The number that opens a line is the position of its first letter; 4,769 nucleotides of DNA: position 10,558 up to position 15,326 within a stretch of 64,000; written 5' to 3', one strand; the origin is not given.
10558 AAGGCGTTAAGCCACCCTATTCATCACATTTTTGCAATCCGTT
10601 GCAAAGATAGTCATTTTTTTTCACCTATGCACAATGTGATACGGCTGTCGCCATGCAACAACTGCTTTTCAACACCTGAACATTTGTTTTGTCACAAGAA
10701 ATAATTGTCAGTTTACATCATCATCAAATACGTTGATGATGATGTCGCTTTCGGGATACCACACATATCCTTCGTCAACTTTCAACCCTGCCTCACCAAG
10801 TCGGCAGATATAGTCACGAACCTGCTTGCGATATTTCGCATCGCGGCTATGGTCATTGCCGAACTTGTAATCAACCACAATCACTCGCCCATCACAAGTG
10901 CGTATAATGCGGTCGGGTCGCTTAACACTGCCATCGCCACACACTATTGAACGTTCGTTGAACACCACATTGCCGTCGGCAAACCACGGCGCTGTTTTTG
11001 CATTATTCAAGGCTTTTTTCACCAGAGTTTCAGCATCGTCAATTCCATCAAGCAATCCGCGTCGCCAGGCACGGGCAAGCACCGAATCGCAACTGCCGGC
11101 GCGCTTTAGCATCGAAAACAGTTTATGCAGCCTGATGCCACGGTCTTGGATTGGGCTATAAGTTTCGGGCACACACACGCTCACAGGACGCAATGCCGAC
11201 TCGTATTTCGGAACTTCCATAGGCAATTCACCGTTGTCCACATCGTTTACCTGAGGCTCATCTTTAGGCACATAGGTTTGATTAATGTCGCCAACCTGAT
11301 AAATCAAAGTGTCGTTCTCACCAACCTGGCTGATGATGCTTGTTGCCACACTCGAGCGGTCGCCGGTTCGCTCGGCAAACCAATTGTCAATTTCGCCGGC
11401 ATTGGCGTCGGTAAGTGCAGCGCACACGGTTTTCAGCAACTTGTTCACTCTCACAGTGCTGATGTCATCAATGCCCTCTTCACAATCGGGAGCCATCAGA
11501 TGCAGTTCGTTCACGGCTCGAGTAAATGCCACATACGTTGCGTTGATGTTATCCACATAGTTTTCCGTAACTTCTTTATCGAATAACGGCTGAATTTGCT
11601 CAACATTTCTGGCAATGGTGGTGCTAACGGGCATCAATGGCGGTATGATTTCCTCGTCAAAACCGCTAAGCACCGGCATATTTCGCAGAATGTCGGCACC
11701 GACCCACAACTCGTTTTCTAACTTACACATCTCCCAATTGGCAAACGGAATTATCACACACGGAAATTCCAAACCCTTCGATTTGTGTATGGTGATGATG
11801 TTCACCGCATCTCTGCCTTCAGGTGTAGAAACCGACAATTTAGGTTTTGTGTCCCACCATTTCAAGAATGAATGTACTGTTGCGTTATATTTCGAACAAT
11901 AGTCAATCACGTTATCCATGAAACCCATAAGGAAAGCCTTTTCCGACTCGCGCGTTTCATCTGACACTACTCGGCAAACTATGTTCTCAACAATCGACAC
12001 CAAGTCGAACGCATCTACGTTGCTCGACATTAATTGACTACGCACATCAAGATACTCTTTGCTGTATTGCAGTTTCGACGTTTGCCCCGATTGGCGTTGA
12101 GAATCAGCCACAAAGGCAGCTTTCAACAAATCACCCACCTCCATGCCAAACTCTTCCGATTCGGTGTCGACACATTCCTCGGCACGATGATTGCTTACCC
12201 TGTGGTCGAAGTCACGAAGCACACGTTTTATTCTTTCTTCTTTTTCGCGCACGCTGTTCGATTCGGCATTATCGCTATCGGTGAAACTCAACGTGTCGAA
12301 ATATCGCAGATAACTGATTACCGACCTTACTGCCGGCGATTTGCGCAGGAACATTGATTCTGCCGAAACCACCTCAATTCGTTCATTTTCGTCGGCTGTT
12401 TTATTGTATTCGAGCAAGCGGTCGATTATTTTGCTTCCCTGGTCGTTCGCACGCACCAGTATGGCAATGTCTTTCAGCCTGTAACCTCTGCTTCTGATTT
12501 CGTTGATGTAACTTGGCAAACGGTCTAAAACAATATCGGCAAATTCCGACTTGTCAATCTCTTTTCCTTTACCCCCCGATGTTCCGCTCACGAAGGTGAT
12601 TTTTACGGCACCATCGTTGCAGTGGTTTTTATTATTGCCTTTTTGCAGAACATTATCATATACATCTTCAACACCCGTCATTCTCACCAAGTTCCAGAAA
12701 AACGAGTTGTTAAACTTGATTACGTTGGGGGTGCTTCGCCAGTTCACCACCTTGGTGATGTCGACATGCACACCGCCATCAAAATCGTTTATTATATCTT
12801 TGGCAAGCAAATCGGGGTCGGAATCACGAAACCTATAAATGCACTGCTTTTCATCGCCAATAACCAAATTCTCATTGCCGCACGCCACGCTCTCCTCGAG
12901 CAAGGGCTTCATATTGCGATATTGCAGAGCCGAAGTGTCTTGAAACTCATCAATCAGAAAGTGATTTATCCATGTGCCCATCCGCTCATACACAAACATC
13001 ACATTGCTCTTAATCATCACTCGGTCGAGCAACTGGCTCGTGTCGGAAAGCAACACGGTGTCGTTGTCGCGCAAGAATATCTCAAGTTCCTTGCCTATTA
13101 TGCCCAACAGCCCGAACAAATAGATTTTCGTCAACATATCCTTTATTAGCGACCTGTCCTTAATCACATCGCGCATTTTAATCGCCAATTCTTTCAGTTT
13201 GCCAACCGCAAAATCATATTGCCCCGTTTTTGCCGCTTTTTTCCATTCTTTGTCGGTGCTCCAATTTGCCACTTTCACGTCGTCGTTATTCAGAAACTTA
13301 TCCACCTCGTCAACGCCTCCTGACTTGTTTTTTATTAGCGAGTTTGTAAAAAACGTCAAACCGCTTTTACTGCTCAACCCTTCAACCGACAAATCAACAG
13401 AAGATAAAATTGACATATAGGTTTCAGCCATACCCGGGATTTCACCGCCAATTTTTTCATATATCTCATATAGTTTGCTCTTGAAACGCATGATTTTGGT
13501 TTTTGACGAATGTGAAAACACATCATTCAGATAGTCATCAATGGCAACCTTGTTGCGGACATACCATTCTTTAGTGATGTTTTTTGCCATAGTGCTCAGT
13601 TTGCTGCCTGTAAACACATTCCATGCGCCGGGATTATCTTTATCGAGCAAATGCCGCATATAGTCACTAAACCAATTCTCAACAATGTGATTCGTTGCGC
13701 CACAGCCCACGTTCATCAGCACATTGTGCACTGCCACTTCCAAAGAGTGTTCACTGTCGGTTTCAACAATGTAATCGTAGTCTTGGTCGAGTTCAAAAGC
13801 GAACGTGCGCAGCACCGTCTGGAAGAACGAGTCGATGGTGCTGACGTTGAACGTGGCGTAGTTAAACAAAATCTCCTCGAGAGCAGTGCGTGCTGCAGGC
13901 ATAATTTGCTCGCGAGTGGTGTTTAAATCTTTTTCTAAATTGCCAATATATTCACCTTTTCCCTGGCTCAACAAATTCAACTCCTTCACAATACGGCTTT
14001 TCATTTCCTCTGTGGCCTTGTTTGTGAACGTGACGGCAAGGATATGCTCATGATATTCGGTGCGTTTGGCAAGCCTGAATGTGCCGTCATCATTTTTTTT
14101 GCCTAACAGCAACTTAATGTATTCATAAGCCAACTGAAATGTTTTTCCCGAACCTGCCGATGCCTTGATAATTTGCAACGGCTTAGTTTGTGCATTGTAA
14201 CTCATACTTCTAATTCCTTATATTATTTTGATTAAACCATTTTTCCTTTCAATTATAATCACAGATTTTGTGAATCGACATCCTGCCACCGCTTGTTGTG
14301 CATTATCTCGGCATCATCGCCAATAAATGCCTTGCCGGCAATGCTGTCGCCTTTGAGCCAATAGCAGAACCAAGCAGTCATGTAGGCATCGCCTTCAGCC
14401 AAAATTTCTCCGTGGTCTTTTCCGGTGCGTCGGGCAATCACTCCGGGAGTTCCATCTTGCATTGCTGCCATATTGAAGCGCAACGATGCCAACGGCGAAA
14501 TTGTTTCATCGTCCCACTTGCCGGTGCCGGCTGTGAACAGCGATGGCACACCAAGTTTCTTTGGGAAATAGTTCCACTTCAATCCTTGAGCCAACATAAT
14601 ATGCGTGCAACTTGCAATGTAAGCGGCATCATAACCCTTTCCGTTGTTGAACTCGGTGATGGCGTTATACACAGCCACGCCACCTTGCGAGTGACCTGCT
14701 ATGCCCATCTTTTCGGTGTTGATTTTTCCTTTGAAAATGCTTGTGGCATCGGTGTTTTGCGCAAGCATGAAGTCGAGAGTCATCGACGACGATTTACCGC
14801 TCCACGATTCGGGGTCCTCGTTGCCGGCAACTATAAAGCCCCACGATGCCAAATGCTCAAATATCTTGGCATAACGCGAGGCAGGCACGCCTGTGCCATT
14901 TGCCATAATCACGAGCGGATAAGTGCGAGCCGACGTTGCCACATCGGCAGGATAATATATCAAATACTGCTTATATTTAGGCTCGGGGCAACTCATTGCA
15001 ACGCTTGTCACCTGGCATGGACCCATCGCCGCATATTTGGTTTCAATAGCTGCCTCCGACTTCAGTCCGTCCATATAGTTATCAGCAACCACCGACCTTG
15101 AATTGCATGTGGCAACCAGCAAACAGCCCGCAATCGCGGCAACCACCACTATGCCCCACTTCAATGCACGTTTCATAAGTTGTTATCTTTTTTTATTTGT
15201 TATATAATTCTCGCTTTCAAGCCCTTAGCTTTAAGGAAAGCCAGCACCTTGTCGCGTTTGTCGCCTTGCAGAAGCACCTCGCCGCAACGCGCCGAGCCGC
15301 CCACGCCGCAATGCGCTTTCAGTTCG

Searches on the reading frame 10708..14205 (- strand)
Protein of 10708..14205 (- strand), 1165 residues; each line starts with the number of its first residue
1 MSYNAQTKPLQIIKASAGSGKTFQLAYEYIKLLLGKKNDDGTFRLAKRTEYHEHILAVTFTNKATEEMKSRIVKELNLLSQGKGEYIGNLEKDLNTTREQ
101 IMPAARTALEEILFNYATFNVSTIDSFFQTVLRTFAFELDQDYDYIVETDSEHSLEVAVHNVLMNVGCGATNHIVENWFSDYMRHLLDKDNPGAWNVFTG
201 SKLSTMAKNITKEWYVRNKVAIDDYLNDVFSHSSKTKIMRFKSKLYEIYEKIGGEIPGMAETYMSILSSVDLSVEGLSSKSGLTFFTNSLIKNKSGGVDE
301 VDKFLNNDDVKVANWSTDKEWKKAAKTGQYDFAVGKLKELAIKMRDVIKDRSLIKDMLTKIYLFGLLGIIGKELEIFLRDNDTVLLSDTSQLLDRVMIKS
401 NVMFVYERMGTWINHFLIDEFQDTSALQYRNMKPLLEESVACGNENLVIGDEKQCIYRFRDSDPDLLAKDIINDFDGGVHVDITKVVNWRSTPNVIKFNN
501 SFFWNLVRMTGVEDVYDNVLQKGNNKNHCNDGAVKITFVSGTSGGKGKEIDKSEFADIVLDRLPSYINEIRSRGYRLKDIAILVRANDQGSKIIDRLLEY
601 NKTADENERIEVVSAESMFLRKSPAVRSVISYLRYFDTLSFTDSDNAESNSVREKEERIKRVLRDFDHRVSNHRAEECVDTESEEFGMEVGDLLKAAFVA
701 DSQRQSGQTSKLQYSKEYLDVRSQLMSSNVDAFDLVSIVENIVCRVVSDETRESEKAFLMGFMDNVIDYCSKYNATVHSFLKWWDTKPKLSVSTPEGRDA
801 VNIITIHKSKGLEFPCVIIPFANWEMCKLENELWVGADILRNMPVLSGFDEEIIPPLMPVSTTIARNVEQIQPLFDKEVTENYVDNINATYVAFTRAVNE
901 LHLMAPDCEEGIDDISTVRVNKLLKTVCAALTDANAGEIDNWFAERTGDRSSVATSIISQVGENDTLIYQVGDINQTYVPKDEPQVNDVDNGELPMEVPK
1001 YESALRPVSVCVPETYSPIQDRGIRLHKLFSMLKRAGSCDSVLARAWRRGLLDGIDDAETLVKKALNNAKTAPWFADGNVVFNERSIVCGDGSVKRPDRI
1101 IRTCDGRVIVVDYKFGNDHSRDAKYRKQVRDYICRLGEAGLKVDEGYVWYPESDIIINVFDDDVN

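Call 52: search_protein_families(library=pfam, proteins=[window:10708-14205:-], max_evalue=0.00001)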
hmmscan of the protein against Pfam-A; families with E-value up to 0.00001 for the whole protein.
window:10708-14205:- (1165 aa): 4 families
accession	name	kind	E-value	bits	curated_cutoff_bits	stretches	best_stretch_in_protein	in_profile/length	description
PF00580.27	UvrD-helicase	-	3.4e-31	109.3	23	1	12-469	17-265/271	UvrD/REP helicase N-terminal domain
PF13361.12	UvrD_C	-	3.6e-16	60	25.6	1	487-902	5-344/350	UvrD-like helicase C-terminal domain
PF13245.12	AAA_19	-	3.4e-09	37.4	25.1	0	6-75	9-64/134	AAA domain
PF13538.12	UvrD_C_2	-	1.1e-07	32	27.4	0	803-820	4-23/52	UvrD-like helicase C-terminal domain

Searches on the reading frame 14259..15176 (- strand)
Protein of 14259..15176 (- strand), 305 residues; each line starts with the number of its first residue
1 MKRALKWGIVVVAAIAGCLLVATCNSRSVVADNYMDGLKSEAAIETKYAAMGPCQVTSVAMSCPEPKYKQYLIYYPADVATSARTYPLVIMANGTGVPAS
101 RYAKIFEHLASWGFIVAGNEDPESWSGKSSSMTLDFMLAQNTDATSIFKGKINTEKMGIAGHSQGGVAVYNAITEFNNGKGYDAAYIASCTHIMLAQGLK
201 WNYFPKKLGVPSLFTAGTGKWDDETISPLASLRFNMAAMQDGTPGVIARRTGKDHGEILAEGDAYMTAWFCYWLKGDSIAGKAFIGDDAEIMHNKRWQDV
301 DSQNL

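Call 52: search_protein_families(library=pfam, proteins=[window:14259-15176:-], max_evalue=0.00001)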
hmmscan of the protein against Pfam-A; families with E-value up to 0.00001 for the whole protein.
window:14259-15176:- (305 aa): 3 families
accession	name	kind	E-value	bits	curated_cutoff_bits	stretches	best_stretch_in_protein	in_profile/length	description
PF12740.14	PETase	-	1.7e-08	34.7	28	1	49-171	20-141/263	PET hydrolase-like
PF07224.18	Chlorophyllase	-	1.6e-07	30.9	26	1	67-170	27-131/301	Chlorophyllase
PF03403.19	PAF-AH_p_II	-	9.6e-07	28.1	20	0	80-121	95-135/372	Platelet-activating factor acetylhydrolase, isoform II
